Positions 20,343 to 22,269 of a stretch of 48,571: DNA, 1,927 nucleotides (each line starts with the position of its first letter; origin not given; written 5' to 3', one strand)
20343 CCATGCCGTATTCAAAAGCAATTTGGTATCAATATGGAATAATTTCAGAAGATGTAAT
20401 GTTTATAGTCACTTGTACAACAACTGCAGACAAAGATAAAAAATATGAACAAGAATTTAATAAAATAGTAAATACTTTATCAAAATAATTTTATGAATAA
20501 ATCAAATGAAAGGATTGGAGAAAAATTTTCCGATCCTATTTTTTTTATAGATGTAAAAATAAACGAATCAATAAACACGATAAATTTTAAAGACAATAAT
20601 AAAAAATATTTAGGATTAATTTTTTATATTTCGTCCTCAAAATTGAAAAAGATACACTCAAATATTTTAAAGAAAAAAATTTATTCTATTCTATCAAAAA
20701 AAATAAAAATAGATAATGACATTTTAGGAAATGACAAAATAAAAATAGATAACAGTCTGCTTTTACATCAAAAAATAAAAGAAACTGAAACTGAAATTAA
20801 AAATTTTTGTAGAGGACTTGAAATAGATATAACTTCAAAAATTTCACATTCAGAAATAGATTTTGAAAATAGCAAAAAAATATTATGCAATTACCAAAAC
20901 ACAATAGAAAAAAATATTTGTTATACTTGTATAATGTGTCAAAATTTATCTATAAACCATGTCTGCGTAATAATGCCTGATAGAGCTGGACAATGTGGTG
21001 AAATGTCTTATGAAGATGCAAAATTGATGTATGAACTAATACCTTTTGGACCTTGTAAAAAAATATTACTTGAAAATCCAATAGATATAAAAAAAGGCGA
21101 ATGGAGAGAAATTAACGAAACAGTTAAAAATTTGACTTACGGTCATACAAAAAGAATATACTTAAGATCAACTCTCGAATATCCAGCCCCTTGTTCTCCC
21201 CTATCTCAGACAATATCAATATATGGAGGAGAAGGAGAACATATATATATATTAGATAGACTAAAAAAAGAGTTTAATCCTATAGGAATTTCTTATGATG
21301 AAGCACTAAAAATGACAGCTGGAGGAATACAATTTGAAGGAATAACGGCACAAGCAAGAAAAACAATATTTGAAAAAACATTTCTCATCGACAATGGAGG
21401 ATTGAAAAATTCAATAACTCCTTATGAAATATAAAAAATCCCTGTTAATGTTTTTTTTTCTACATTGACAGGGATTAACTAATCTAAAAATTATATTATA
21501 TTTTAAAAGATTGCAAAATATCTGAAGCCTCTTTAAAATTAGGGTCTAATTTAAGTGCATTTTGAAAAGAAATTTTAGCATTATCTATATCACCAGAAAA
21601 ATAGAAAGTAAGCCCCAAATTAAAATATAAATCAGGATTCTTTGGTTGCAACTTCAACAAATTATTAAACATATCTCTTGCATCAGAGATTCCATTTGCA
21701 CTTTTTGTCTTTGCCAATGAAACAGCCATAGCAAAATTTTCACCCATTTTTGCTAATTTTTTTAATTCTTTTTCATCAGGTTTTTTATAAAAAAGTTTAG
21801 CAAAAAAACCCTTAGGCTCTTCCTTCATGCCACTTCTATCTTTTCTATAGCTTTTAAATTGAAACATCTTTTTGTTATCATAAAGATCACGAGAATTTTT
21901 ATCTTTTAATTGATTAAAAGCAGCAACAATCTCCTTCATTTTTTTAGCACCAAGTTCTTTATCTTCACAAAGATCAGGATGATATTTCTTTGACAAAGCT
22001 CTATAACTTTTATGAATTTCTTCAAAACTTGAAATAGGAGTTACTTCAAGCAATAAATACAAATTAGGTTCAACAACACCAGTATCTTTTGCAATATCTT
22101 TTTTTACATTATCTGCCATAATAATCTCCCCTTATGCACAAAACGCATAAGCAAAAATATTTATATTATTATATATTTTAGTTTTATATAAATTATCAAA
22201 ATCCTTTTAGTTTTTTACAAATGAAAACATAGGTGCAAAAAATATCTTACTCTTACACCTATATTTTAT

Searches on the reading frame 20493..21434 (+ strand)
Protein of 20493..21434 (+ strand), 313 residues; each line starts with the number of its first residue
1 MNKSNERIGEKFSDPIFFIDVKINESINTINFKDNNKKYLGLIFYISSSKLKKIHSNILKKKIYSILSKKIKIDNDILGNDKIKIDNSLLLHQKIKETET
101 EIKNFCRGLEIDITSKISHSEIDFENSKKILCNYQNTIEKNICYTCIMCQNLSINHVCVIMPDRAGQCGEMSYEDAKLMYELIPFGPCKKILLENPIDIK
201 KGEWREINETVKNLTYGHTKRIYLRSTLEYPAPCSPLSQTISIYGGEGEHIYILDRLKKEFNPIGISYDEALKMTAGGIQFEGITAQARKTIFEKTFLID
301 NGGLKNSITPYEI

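Call 63: search_protein_families(library=pfam, proteins=[window:20493-21434:+], max_evalue=0.0001)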
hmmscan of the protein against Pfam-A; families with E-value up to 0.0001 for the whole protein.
window:20493-21434:+ (313 aa): 1 family
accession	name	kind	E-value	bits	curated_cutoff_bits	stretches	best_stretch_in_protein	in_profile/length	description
PF19436.4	ACS_CODH_B_C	-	1e-33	117.4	25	1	141-305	17-181/245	ACS/CODH beta subunit C-terminal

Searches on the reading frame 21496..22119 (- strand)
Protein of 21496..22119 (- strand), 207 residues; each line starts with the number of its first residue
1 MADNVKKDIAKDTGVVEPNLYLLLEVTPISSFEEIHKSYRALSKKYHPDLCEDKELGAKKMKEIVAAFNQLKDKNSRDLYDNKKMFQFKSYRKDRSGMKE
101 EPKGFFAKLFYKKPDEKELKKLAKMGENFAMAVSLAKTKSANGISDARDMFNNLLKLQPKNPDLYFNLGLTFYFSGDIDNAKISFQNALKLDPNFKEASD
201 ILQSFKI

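Call 63: search_protein_families(library=pfam, proteins=[window:21496-22119:-], max_evalue=0.0001)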
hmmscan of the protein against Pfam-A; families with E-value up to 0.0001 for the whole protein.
window:21496-22119:- (207 aa): 7 families
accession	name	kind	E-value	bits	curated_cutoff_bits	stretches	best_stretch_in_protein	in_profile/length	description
PF00226.36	DnaJ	-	1.3e-15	57.7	27.8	1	19-81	1-63/63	DnaJ domain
PF07719.23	TPR_2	-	3.7e-08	33.3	27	1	162-194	1-33/34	Tetratricopeptide repeat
PF13414.12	TPR_11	-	5e-08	33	26.8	1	148-173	14-39/42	TPR repeat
PF00515.34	TPR_1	-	1e-07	31.9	27.8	1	163-195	2-34/34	Tetratricopeptide repeat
PF13181.12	TPR_8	-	3.2e-07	30.4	25.7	1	163-194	2-33/34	Tetratricopeptide repeat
PF13431.12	TPR_17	-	5.6e-06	26.7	24.4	0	151-181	2-32/34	Tetratricopeptide repeat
PF13371.12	TPR_9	-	8.3e-05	23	35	0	146-198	13-65/73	Tetratricopeptide repeat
